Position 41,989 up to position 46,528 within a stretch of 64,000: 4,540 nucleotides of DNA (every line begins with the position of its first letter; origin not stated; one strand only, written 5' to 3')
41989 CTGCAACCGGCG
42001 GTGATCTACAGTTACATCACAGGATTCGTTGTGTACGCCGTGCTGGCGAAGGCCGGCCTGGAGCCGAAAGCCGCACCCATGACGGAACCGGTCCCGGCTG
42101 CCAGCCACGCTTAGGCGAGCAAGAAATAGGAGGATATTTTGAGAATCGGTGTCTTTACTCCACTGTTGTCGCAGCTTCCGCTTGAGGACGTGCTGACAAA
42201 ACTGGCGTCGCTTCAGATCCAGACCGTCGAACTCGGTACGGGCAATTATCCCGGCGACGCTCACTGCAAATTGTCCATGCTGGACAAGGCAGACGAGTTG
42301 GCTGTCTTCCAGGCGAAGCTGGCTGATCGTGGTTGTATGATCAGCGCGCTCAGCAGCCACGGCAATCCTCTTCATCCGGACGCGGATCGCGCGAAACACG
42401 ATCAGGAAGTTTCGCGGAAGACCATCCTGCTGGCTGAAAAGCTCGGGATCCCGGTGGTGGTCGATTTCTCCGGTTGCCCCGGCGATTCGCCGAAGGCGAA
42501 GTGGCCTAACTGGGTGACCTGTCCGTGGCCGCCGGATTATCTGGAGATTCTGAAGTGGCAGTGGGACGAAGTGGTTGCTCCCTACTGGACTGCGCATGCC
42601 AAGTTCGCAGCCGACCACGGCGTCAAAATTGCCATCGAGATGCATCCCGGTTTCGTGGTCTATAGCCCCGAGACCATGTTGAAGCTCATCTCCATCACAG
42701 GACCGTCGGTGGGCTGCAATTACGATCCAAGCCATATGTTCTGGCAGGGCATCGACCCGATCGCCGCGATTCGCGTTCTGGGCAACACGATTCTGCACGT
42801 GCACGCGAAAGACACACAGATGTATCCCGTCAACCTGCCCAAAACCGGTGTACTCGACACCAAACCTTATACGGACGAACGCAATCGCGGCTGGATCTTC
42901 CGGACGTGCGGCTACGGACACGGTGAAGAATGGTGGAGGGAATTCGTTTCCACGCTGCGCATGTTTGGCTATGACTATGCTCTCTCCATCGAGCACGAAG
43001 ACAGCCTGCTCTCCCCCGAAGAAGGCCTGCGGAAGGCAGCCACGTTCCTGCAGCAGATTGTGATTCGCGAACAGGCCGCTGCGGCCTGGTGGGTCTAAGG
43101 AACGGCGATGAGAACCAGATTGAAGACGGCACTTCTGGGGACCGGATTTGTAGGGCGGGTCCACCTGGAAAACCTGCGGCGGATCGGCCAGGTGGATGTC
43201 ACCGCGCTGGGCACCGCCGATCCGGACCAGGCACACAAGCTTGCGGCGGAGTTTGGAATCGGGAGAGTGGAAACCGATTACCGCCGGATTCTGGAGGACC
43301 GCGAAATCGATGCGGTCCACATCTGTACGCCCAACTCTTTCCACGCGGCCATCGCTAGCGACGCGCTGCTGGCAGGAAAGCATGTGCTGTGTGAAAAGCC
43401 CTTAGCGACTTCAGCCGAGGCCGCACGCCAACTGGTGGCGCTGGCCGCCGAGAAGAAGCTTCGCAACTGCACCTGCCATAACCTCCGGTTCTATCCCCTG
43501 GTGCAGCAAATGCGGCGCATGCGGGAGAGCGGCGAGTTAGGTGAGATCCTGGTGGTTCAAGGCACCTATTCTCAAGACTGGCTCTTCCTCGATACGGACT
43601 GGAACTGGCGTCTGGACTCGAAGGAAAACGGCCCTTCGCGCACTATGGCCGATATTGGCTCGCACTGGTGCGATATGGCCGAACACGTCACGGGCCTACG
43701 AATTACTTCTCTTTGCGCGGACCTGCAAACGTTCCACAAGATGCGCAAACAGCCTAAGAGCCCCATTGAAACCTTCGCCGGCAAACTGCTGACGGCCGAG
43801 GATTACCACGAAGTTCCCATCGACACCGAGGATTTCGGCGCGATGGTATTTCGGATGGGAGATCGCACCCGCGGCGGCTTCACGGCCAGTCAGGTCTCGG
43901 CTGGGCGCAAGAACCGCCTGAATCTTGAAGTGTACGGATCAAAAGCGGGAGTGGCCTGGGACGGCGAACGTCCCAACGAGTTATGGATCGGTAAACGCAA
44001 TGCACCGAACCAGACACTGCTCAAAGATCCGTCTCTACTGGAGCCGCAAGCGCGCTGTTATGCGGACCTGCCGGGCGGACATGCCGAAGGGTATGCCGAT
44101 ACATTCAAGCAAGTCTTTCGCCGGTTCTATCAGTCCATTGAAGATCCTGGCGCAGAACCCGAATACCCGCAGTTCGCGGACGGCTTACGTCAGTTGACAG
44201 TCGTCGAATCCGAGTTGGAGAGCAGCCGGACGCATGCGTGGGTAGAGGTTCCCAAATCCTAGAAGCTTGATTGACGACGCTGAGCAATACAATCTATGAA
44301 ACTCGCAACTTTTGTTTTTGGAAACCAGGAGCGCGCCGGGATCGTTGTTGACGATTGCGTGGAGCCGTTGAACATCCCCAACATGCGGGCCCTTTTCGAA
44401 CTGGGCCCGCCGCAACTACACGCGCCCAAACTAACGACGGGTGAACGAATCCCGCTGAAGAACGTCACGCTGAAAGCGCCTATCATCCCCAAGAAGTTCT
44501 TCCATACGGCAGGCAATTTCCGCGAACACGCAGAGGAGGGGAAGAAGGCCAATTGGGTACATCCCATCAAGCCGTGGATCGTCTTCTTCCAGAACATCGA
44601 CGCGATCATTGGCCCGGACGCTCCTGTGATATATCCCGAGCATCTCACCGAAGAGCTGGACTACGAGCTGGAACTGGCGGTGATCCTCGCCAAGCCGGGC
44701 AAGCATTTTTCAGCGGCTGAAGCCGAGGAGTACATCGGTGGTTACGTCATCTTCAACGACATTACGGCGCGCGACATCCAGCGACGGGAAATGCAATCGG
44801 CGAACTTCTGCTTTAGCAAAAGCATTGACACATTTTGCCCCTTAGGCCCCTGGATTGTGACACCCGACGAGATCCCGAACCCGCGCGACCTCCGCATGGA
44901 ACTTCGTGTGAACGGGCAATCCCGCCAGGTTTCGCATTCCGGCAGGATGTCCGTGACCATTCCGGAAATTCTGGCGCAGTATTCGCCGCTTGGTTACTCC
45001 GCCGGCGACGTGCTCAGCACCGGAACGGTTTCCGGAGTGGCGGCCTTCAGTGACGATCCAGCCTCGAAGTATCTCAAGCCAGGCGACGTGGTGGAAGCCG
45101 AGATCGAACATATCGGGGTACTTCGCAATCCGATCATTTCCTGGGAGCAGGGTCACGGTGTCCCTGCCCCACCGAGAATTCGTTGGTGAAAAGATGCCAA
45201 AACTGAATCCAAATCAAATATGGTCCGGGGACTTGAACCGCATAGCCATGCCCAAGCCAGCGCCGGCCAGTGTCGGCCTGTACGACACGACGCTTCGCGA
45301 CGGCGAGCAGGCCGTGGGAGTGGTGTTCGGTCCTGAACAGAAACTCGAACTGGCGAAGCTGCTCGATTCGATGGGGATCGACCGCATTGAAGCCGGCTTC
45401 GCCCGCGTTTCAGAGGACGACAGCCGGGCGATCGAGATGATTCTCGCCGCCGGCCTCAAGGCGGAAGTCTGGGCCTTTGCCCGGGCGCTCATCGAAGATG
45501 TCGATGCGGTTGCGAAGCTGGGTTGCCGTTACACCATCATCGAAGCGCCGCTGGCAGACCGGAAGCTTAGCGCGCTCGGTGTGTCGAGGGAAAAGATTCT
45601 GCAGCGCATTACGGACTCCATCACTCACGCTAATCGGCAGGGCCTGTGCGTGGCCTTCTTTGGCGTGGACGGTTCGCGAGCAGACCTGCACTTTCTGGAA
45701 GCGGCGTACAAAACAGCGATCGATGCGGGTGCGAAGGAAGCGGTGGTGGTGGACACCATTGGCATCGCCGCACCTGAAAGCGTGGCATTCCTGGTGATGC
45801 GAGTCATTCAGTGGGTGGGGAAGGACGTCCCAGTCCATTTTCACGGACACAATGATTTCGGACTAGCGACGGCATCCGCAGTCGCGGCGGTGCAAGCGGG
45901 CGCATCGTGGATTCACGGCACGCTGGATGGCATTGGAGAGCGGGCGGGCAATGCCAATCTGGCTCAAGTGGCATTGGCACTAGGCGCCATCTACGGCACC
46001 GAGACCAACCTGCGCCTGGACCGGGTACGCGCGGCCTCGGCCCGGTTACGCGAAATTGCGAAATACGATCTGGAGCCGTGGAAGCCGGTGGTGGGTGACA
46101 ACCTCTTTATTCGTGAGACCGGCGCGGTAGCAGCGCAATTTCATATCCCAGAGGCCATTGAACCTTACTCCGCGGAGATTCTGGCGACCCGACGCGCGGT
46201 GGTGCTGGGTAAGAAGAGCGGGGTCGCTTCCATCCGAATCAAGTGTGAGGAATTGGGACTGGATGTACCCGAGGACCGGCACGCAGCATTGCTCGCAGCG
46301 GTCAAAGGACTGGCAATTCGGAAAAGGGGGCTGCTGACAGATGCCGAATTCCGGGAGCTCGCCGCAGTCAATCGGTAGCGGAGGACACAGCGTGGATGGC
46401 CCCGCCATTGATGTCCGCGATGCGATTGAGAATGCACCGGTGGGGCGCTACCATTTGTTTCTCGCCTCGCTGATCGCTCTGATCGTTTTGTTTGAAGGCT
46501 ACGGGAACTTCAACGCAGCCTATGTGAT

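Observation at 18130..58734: Ten paralogous small-protein + TIM-barrel cassettes: candidate expanded battery of C-glycoside / 3-keto-glycoside lyase heteromers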

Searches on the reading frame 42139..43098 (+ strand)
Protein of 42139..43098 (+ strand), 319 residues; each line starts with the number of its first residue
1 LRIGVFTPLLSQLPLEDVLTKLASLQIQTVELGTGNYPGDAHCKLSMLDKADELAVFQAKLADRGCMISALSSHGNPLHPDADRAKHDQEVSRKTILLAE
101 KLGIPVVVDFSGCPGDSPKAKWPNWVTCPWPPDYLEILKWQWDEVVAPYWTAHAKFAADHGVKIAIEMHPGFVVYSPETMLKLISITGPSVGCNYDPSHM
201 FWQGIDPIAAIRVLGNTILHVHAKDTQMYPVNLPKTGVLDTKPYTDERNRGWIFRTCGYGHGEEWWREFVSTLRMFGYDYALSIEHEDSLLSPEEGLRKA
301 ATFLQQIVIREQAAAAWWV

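Call 36: search_protein_families(library=ncbifam, proteins=[window:42139-43098:+], max_evalue=0.00001)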
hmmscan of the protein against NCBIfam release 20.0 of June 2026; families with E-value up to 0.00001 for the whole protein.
window:42139-43098:+ (319 aa): 1 family
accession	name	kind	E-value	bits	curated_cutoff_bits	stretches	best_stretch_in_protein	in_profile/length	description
TIGR04379.1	myo_inos_iolE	equivalog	5.6e-13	49.1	290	1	149-227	134-213/290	myo-inosose-2 dehydratase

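Call 65: search_solved_structures(query=window:42139-43098:+, max_evalue=0.001)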
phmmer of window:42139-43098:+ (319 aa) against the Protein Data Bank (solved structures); distinct sequences matched with E-value up to 0.001: 6.
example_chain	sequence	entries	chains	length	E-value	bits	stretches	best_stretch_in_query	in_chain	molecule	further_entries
2zds_A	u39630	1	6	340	4e-17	65.4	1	93-306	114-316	Putative DNA-binding protein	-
8ro4_A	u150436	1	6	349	6.7e-13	51.5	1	121-311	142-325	2-hydroxy-3-keto-glucal hydratase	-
3tva_A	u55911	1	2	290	2.1e-05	26.9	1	156-250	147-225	Xylose isomerase domain protein TIM barrel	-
3cny_A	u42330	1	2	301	2.8e-05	26.4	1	141-227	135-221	Inositol catabolism protein IolE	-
3p6l_A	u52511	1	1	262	9.5e-05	24.7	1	148-226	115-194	Sugar phosphate isomerase/epimerase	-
3wqo_A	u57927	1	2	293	0.00011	24.5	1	154-230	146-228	Uncharacterized protein MJ1311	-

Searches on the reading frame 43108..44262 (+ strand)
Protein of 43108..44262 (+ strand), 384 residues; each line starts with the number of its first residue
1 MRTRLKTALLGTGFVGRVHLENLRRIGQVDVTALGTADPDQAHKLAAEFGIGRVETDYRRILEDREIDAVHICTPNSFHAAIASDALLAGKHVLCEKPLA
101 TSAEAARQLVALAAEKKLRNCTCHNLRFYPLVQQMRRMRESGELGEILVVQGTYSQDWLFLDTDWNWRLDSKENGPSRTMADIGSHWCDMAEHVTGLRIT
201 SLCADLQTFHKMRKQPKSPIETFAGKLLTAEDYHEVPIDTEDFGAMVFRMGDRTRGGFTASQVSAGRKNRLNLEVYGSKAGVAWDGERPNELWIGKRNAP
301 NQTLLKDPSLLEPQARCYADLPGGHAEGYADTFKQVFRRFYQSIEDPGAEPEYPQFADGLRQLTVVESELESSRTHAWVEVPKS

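Call 8: find_encoding_contigs(protein=window:43108-44262:+, flank=10000, max_places=1)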
Protein window:43108-44262:+ (384 aa): 8 contigs read that carry it; 1 place shown.
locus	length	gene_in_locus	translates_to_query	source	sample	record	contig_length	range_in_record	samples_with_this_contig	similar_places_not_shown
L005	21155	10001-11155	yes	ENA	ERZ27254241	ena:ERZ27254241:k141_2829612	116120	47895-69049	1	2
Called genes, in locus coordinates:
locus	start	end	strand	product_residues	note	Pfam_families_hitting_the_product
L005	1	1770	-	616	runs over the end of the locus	PF02129:Peptidase_S15, PF08530:PepX_C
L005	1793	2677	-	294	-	PF01261:AP_endonuc_2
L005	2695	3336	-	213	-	PF19906:CGDB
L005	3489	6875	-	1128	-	PF13620:CarboxypepD_reg, PF25183:OMP_b-brl_4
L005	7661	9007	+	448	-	PF02133:Transp_cyt_pur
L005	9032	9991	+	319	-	PF01261:AP_endonuc_2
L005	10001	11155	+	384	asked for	PF01408:GFO_IDH_MocA, PF22725:GFO_IDH_MocA_C3, PF02894:GFO_IDH_MocA_C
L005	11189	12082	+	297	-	PF01557:FAA_hydrolase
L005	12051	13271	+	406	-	PF00682:HMGL-like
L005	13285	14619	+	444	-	PF00083:Sugar_tr, PF07690:MFS_1, PF06779:MFS_4, PF07690:MFS_1 (weak)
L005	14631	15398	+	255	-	PF00106:adh_short, PF08659:KR, PF13561:adh_short_C2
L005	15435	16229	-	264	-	PF00378:ECH_1, PF16113:ECH_2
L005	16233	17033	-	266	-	PF00378:ECH_1, PF16113:ECH_2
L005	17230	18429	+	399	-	PF02515:CoA_transf_3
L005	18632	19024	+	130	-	PF19906:CGDB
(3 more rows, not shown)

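Call 36: search_protein_families(library=ncbifam, proteins=[window:43108-44262:+], max_evalue=0.00001)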
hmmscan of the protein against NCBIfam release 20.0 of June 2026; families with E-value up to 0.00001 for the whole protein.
window:43108-44262:+ (384 aa): 9 families
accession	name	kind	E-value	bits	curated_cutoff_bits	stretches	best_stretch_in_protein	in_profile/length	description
NF052479.1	LevoglcsnDh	equivalog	5.2e-50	170.2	650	1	35-381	42-386/386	levoglucosan dehydrogenase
TIGR04380.1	myo_inos_iolG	equivalog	7.1e-31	107.3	355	1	5-204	2-194/330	inositol 2-dehydrogenase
NF040723.1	UDP-GlcNAcDh_Arch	equivalog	3.5e-25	89.1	450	1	5-151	1-145/302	UDP-N-acetylglucosamine 3-dehydrogenase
NF041392.1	XylDh_Gfo6_Halo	equivalog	2.3e-24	85.9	350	1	5-189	17-206/350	D-xylose 1-dehydrogenase Gfo6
NF008607.0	PRK11579.1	subfamily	1e-17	64.2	330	1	1-208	1-201/346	oxidoreductase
NF058561.1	BT_2158_fam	equivalog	7.1e-16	57.8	750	1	10-151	39-181/487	glycoside 3-dehydrogenase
NF052679.1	InsChiInosDhIolG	equivalog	1.9e-15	56.7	540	1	5-153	3-154/343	bifunctional inositol 2-dehydrogenase/D-chiro-inositol 1-dehydrogenase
NF007574.0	PRK10206.1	equivalog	7.6e-15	54.8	352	1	53-153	52-152/345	oxidoreductase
NF058563.1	BT_2159_fam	equivalog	1.1e-14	54.3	650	1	6-157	2-153/350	disaccharide 3-dehydrogenase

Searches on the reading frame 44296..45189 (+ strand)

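Call 37: search_protein_families(library=ncbifam, proteins=[window:44296-45189:+], max_evalue=0.00001)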
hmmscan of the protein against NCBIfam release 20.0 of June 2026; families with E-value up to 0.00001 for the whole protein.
window:44296-45189:+ (297 aa): 7 families
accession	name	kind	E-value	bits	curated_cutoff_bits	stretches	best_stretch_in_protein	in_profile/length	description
NF053535.1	DhyDRhmHlse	equivalog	3.8e-41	141.2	500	1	66-285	71-283/284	2,4-didehydro-3-deoxy-L-rhamnonate hydrolase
TIGR02303.1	HpaG-C-term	equivalog_domain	2.4e-36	125.5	276.4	1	48-282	25-244/245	4-hydroxyphenylacetate degradation bifunctional isomerase/decarboxylase, C-terminal subunit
NF011750.0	PRK15203.1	equivalog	1.3e-22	80.2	811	1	39-284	197-426/429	4-hydroxyphenylacetate degradation bifunctional isomerase/decarboxylase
TIGR02305.1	HpaG-N-term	equivalog_domain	8e-22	77.8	228.65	1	89-280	28-205/205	4-hydroxyphenylacetate degradation bifunctional isomerase/decarboxylase, N-terminal subunit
NF007967.0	PRK10691.1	equivalog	3.7e-18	65.7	201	1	72-252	23-200/219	fumarylacetoacetate hydrolase family protein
NF009399.0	PRK12764.1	equivalog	1.2e-14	54.2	444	1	117-272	67-211/501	fumarylacetoacetate hydrolase family protein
TIGR01266.1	fum_ac_acetase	equivalog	2.1e-10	40.1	375.3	1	118-192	194-269/420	fumarylacetoacetase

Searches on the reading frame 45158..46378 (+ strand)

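Call 37: search_protein_families(library=ncbifam, proteins=[window:45158-46378:+], max_evalue=0.00001)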
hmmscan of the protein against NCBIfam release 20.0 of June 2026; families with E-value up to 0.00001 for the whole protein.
window:45158-46378:+ (406 aa): 25 families
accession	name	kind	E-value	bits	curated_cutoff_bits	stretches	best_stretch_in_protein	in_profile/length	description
NF002085.0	PRK00915.1-2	subfamily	1.1e-91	308.2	517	1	35-402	10-376/504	2-isopropylmalate synthase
TIGR02090.1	LEU1_arch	subfamily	2e-88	296.9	484.75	1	40-400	2-361/363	isopropylmalate/citramalate/homocitrate synthases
TIGR02660.1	nifV_homocitr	equivalog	6.5e-83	279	462.9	1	39-401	2-364/365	homocitrate synthase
NF041069.1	IPMS_Sufob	equivalog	1.3e-73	248.5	600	1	41-388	3-352/371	isopropylmalate synthase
TIGR02146.1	LysS_fung_arch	equivalog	2.4e-70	237.5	413.55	1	42-383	2-343/344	homocitrate synthase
NF002086.0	PRK00915.1-3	equivalog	6.7e-67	226.1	532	1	38-401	6-380/516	2-isopropylmalate synthase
NF002088.0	PRK00915.1-5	equivalog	1.2e-63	215.3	697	1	39-401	4-377/514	2-isopropylmalate synthase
TIGR00973.1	leuA_bact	equivalog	9.8e-60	202.4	598.7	1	39-399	2-373/494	2-isopropylmalate synthase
NF002087.0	PRK00915.1-4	equivalog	1.5e-59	201.9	729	1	39-392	7-373/516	2-isopropylmalate synthase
NF002084.0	PRK00915.1-1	equivalog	2.6e-45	154.9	748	1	39-401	5-378/523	2-isopropylmalate synthase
TIGR00977.1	citramal_synth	equivalog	2.5e-40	138.3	450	1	39-383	2-363/526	citramalate synthase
NF042434.1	IPMS_Lepto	equivalog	7.1e-36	124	500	1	39-322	6-299/374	2-isopropylmalate synthase LeuA2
NF042433.1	CitmalDyn_Leptosp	equivalog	1.4e-34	119.6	950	1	38-376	7-355/514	(R)-citramalate synthase CimA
NF006049.0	PRK08195.1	subfamily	1e-23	83.9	229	1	155-294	125-263/344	4-hyroxy-2-oxovalerate/4-hydroxy-2-oxopentanoic acid aldolase,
NF002991.1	PRK03739.1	subfamily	4.7e-19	68.5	455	1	223-318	234-328/550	2-isopropylmalate synthase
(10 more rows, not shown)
